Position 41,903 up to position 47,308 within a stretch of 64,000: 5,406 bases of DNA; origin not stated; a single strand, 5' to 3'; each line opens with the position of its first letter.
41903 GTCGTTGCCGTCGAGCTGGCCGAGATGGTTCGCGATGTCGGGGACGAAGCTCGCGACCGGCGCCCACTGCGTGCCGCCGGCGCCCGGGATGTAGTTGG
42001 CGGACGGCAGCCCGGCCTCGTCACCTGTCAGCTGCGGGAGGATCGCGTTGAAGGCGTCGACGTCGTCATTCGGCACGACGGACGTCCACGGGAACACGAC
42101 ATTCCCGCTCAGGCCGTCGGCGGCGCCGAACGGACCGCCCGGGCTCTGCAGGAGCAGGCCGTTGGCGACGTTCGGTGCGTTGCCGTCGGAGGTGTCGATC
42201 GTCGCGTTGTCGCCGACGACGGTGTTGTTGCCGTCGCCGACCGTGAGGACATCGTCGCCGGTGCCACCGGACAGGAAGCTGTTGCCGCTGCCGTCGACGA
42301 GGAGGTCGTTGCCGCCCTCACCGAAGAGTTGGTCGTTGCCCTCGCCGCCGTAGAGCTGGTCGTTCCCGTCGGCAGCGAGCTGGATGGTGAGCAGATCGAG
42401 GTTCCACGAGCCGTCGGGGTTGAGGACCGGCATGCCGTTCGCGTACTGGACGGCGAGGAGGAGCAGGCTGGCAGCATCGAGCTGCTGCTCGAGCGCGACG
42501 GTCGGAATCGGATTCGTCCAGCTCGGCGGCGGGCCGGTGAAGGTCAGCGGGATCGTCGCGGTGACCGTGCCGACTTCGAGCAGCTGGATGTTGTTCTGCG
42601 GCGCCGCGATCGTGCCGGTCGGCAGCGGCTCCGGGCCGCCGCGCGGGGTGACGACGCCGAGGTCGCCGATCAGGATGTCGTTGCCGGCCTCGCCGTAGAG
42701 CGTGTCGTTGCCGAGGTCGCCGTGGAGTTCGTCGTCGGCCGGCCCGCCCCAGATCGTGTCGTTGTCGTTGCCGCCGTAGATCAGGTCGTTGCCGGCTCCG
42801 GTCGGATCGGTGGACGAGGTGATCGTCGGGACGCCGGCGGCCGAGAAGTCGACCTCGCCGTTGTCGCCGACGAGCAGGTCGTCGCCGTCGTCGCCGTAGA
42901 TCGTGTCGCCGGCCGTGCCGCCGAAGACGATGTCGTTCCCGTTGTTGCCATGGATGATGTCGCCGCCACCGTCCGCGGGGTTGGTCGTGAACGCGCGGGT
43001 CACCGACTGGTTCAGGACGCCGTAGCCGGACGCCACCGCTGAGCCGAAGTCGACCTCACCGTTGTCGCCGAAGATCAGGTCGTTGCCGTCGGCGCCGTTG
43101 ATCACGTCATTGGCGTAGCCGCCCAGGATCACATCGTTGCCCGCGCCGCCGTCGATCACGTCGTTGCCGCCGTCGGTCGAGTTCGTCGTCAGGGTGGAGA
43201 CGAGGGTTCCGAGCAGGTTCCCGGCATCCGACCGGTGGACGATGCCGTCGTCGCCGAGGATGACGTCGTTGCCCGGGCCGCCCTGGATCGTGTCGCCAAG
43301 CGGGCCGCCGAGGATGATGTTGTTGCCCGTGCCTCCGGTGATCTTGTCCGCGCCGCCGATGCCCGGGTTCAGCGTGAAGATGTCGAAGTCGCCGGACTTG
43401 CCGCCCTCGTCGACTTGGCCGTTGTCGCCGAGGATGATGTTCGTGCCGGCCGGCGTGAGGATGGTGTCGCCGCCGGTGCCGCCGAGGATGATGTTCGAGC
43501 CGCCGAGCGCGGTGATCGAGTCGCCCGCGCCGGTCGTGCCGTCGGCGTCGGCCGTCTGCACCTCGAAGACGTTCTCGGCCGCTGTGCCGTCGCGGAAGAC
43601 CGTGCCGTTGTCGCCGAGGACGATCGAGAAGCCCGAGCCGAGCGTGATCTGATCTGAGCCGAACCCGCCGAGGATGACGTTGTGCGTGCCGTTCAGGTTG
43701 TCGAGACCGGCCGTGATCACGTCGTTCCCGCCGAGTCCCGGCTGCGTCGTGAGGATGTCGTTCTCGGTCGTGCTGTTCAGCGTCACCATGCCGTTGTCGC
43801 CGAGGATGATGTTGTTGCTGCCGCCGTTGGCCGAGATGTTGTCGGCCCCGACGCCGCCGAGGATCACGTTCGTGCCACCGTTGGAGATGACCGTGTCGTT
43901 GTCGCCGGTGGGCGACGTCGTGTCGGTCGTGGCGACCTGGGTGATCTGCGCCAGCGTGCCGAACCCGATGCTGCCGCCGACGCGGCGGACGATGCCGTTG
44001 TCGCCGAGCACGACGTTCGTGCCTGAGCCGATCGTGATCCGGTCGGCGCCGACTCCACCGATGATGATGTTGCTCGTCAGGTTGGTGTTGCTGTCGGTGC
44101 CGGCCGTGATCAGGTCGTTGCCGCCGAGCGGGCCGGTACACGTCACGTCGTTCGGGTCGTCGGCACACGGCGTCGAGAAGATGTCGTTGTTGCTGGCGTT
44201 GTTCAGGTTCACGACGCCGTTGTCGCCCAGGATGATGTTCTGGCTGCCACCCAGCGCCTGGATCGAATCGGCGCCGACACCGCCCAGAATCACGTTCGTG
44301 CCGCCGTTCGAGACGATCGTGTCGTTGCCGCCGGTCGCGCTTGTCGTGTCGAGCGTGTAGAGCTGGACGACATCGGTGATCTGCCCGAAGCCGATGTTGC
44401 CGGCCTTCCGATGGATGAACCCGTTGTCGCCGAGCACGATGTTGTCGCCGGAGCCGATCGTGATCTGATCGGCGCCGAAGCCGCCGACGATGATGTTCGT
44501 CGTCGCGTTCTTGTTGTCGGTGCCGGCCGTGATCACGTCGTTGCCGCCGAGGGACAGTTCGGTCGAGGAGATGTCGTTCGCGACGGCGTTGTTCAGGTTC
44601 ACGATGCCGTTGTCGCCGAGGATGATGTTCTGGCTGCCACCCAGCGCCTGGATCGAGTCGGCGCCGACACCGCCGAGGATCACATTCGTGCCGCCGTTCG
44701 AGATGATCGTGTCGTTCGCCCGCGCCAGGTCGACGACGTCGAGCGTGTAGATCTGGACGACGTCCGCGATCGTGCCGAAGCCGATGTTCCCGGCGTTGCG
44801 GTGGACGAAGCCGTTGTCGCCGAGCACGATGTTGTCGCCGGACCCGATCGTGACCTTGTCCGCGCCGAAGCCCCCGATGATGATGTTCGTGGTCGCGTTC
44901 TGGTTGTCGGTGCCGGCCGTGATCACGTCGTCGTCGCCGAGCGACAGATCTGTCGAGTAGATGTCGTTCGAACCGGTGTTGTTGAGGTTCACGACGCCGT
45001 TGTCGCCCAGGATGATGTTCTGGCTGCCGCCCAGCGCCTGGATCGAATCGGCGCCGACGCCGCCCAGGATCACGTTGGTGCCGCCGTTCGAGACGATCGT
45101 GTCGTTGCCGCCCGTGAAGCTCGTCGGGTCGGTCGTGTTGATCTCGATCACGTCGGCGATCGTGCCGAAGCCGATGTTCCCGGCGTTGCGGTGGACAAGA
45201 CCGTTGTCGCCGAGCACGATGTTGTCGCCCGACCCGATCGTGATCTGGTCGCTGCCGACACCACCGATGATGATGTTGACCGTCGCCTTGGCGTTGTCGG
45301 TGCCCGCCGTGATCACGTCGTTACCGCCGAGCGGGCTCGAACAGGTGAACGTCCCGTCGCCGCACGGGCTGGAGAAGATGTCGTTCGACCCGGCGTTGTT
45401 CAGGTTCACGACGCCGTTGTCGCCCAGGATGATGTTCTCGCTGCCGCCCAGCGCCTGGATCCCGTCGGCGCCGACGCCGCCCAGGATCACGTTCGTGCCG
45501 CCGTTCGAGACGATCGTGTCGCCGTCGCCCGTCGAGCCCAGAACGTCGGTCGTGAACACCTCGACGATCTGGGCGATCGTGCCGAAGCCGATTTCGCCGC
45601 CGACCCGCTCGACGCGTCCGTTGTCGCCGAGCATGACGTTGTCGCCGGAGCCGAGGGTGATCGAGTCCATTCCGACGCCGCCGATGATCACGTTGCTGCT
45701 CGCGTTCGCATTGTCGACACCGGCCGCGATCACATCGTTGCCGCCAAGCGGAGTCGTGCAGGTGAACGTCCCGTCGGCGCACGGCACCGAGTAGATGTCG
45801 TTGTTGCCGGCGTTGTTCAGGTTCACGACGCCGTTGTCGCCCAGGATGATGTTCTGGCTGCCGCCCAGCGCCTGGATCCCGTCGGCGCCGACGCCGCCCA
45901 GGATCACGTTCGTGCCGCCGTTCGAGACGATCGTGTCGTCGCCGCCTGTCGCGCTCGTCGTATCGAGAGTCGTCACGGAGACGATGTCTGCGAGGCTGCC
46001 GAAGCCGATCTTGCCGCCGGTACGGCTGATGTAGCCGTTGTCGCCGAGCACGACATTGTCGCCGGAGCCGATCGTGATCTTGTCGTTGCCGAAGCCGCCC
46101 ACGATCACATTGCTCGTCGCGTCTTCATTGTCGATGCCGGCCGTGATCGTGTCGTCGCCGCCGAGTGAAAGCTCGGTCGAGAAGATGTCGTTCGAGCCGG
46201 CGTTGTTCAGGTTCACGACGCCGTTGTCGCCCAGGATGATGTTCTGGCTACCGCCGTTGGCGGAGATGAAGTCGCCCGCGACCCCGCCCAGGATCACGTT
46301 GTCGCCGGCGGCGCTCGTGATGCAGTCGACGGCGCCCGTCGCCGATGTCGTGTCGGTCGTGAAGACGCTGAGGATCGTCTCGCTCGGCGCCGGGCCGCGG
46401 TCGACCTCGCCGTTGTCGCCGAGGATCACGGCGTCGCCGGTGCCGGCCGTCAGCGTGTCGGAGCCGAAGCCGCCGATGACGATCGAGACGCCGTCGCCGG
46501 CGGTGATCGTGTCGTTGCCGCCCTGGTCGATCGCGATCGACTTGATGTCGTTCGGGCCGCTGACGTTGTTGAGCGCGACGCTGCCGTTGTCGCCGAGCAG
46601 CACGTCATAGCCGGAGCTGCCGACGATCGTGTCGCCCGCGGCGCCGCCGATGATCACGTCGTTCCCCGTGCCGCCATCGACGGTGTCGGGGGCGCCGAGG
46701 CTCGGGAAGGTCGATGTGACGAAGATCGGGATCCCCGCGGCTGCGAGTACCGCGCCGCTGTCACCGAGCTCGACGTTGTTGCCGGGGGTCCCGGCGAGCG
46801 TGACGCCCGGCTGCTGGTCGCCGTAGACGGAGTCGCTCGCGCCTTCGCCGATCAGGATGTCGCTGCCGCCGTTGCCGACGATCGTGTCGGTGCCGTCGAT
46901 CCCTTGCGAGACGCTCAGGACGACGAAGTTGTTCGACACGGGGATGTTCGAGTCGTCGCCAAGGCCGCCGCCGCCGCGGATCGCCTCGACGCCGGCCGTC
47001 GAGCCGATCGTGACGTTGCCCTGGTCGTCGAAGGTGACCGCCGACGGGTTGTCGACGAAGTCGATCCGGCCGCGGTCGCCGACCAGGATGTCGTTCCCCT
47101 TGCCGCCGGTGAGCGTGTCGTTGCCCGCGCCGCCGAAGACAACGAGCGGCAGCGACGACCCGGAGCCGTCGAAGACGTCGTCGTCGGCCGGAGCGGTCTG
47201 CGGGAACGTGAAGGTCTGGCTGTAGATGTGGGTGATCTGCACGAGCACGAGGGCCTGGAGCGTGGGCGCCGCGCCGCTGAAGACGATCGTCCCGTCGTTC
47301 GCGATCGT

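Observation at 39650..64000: Single ORF of at least 8,113 codons (24.3 kb, 38% of the window), open at the window edge, with no recognisable export or anchoring signal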

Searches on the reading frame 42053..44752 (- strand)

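Call 17: search_protein_families(library=pfam, proteins=[window:42053-44752:-], max_evalue=1)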
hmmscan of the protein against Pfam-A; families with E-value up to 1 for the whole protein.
window:42053-44752:- (900 aa): 1 family
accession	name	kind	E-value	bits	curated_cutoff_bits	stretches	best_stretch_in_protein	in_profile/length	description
PF00353.25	HemolysinCabind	-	3.3e-38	129.6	23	9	668-699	1-32/36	RTX calcium-binding nonapeptide repeat (4 copies)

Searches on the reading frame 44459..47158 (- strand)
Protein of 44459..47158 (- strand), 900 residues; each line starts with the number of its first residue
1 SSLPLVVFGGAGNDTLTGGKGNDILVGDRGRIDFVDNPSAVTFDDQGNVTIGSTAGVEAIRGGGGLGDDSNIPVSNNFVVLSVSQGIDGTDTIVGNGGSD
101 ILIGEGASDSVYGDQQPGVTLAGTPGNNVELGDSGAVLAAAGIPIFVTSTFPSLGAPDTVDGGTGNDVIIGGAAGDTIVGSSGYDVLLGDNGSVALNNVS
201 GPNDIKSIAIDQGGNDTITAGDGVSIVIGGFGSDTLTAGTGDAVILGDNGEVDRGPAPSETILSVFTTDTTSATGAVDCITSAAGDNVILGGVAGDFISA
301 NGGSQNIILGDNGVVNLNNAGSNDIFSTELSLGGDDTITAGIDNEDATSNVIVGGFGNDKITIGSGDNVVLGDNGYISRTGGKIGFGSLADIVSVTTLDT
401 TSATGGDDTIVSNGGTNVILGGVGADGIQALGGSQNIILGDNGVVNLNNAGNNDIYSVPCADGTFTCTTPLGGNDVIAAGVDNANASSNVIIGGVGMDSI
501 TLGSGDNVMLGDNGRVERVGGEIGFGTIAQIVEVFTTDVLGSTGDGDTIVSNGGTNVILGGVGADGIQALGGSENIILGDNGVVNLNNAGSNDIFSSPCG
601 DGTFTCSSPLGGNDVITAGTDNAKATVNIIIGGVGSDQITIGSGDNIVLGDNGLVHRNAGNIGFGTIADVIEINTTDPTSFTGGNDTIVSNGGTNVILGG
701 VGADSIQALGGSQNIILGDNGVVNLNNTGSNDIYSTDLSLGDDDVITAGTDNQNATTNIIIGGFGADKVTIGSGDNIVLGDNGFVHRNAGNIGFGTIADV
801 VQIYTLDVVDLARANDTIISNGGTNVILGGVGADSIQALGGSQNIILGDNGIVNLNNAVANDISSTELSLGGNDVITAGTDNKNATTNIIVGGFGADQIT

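Call 17: search_protein_families(library=pfam, proteins=[window:44459-47158:-], max_evalue=1)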
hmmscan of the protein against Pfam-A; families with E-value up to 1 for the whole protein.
window:44459-47158:- (900 aa): 1 family
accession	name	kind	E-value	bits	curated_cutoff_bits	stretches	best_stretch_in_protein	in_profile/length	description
PF00353.25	HemolysinCabind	-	2.4e-12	47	23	7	7-30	9-32/36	RTX calcium-binding nonapeptide repeat (4 copies)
